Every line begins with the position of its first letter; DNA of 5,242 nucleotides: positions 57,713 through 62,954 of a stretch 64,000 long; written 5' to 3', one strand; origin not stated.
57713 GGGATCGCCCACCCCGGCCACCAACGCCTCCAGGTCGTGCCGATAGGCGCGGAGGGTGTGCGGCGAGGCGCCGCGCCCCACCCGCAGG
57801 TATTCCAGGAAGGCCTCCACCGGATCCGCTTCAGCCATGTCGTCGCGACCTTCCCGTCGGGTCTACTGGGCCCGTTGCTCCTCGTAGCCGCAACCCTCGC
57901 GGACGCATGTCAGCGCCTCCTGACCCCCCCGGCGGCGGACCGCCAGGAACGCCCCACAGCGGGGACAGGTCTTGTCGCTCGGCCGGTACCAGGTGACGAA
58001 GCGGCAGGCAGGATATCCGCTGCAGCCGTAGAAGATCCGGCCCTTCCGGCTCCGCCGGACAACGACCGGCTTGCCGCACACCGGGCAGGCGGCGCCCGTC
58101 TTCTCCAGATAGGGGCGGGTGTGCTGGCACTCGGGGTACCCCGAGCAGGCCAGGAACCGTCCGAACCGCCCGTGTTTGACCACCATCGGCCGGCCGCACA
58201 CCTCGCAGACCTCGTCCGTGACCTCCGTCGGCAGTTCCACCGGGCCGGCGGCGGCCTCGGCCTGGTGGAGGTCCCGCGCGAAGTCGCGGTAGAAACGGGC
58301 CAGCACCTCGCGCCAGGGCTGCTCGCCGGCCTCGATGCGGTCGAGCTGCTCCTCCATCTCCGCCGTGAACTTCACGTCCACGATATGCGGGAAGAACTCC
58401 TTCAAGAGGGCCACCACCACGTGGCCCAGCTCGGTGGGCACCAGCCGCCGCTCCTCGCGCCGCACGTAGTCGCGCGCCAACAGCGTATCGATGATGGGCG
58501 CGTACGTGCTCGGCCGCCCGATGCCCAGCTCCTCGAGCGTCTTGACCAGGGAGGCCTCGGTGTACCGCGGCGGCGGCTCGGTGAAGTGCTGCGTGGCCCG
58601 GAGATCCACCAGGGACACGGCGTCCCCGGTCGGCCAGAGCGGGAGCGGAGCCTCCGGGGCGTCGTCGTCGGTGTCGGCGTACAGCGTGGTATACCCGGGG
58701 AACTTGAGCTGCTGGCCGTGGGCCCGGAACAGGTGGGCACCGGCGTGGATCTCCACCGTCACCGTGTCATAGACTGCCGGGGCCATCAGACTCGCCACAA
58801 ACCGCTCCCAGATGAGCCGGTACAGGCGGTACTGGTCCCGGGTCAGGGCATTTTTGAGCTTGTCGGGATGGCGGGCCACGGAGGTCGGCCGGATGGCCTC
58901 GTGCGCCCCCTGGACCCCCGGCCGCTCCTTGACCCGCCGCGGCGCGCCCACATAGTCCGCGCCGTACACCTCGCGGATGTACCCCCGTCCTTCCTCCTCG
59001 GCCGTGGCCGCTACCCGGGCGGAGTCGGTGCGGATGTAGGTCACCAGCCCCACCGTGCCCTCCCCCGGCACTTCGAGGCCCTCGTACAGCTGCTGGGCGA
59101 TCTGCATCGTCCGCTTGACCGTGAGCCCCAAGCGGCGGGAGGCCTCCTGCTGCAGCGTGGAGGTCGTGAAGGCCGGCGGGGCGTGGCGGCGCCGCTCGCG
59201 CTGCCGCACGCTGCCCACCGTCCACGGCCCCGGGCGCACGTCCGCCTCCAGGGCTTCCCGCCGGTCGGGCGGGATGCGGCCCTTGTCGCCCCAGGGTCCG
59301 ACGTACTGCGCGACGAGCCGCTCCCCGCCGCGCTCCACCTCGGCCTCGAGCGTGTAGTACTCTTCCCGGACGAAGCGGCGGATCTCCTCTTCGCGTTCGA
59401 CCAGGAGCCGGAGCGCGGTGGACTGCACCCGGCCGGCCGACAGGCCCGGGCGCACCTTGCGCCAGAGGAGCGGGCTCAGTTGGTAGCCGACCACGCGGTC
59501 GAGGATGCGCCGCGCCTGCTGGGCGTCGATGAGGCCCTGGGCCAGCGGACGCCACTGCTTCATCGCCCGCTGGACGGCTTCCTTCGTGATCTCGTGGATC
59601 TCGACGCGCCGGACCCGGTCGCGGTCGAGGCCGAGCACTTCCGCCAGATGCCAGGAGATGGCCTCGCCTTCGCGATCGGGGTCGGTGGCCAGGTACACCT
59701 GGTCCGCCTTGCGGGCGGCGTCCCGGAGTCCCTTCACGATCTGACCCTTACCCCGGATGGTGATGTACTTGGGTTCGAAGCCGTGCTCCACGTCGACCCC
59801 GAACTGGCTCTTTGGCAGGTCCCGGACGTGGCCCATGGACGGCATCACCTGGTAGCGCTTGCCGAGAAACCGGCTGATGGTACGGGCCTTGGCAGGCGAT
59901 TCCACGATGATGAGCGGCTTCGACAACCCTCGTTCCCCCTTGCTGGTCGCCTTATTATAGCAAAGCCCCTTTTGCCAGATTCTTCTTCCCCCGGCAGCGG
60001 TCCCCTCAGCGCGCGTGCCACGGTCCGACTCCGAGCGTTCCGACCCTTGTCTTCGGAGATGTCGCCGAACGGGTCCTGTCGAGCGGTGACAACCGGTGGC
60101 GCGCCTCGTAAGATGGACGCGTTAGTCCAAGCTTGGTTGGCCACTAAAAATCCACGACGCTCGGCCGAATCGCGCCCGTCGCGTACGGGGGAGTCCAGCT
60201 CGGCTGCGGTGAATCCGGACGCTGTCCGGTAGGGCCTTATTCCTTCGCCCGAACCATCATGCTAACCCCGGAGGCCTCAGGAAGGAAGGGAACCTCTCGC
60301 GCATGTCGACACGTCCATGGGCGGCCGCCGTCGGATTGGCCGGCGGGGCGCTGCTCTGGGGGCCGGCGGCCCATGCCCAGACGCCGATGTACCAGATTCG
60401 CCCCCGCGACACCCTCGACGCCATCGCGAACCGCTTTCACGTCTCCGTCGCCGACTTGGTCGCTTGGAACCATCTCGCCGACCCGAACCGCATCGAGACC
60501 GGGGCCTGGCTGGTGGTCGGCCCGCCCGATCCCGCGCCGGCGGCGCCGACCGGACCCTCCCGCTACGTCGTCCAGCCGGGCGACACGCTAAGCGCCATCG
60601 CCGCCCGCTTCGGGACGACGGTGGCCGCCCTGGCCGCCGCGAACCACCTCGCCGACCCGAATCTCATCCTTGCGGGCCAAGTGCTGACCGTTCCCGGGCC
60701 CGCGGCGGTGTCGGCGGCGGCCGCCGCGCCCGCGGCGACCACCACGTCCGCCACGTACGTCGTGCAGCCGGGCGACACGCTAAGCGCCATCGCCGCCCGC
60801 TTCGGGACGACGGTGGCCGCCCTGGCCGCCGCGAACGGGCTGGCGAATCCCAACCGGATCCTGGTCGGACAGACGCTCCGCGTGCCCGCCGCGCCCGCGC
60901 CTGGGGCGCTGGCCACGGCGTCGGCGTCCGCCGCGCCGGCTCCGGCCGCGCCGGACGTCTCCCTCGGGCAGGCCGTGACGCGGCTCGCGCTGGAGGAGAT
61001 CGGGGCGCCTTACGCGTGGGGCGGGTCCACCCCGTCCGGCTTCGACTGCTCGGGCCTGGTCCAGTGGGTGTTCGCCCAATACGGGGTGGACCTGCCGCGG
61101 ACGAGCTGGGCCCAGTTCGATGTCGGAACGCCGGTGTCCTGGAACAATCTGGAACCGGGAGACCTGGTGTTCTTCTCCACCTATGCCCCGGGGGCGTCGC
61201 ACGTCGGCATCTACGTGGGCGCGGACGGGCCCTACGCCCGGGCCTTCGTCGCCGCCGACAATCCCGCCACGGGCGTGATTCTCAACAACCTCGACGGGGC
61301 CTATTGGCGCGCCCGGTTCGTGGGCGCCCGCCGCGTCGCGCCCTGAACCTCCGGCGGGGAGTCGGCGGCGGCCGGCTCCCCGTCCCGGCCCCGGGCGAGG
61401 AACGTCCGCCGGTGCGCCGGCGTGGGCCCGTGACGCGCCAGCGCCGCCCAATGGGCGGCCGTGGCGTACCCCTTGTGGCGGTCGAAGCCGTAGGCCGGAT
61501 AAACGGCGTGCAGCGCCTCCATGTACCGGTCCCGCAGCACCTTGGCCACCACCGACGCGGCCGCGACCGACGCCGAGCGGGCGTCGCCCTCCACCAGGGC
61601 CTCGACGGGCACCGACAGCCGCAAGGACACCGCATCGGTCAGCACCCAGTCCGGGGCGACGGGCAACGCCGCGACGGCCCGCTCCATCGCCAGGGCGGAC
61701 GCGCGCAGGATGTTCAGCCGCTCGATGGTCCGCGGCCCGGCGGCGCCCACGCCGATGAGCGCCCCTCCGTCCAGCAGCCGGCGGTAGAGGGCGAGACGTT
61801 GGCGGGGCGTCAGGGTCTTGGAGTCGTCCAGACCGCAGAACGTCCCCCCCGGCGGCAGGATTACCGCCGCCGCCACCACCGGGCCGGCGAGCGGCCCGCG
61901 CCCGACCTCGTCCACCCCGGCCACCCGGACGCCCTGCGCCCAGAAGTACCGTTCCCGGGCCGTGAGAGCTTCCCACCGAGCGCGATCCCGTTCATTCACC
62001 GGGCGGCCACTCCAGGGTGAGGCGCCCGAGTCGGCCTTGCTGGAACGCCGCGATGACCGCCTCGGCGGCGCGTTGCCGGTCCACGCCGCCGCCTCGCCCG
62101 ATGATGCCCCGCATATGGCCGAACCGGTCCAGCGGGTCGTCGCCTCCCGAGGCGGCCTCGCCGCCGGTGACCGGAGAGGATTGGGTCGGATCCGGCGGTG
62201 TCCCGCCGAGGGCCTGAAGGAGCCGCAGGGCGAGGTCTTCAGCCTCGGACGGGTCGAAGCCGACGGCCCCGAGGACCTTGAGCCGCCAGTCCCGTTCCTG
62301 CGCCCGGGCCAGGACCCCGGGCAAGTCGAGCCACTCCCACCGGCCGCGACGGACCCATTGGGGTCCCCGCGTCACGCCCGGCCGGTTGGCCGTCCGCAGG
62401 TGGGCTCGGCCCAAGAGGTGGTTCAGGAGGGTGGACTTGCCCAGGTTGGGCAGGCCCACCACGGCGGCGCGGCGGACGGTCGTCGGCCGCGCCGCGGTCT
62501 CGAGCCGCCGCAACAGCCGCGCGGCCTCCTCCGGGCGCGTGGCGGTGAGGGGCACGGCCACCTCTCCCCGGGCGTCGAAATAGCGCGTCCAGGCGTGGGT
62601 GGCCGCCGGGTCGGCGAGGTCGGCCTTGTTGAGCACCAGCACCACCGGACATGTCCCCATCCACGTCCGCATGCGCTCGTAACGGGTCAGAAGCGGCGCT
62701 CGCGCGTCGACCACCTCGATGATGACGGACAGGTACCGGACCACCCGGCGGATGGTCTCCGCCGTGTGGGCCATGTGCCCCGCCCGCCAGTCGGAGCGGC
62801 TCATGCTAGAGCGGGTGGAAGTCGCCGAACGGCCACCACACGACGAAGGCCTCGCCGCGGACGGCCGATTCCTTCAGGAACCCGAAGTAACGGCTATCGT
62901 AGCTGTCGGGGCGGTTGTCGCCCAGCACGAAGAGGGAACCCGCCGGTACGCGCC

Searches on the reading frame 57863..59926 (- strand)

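Call 68: search_protein_families(library=pfam, proteins=[window:57863-59926:-], max_evalue=0.00001)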
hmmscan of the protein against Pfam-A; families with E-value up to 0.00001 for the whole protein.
window:57863-59926:- (687 aa): 3 families
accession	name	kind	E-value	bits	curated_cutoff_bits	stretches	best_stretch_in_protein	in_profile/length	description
PF01131.25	Topoisom_bac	-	4.6e-121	405.1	35.1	1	130-542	4-410/411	DNA topoisomerase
PF01396.24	Zn_ribbon_Top1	-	4.2e-27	94.1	32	2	572-606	2-36/39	Topoisomerase DNA binding C4 zinc finger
PF01751.28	Toprim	-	3.9e-24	85.1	23.1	1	5-113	2-96/96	Toprim domain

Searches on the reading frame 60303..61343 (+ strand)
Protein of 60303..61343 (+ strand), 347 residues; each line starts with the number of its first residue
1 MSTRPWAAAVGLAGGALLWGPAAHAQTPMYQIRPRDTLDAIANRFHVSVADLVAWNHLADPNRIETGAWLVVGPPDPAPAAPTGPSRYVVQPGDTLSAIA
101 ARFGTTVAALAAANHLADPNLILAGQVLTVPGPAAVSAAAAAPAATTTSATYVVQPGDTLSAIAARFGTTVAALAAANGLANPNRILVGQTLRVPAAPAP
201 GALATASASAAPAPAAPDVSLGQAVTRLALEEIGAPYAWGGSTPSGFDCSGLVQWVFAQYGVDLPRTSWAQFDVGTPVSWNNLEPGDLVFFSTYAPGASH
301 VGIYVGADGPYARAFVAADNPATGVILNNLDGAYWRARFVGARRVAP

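Call 68: search_protein_families(library=pfam, proteins=[window:60303-61343:+], max_evalue=0.00001)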
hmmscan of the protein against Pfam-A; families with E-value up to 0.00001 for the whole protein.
window:60303-61343:+ (347 aa): 8 families
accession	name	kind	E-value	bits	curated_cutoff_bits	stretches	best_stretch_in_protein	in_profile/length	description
PF01476.26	LysM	-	1e-52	176.2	20.9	3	152-195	1-43/43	LysM domain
PF00877.26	NLPC_P60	-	1.6e-27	95.9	23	1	234-344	1-105/105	NlpC/P60 family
PF23473.1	LysM3_LYK4_5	-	7.9e-20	71.1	29.3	1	151-195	4-47/48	LYK4/5 LysM3 domain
PF23446.1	LysM1_NFP_LYK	-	2.4e-10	41.5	36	0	151-196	7-55/60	NFP/LYK LysM1 domain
PF23462.1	LysM3_NFP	-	3.3e-10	40.8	28.1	0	151-182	4-35/48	NFP LysM3 domain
PF23472.1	LysM2_CERK1_LYK3_4_5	-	7.6e-10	39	27.4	0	149-195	5-54/56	LYK3/4/5 LysM2 domain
PF23577.1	LysM_RLK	-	4.9e-08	33.3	27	0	150-170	1-21/44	LysM domain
PF00570.28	HRDC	-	8.6e-06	26.1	23.8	0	149-182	21-54/68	HRDC domain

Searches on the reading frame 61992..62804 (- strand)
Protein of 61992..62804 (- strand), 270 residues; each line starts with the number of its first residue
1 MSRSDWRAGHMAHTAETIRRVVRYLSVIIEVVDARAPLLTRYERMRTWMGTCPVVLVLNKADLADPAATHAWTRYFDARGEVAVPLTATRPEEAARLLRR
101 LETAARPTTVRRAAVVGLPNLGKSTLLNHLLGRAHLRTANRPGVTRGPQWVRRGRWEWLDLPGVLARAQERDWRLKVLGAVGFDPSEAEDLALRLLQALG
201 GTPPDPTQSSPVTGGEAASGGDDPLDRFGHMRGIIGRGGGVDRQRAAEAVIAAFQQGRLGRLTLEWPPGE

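Call 68: search_protein_families(library=pfam, proteins=[window:61992-62804:-], max_evalue=0.00001)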
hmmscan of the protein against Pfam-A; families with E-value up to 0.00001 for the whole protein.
window:61992-62804:- (270 aa): 3 families
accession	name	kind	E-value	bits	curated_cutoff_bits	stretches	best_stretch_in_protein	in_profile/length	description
PF01926.29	MMR_HSR1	-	1.6e-14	54.4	21.9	1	113-170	2-62/113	50S ribosome-binding GTPase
PF02421.24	FeoB_N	-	3.6e-08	33.5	27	1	113-164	3-57/156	Ferrous iron transport protein B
PF03193.22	RsgA_GTPase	-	1.3e-06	28.7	30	1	47-139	49-135/174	RsgA GTPase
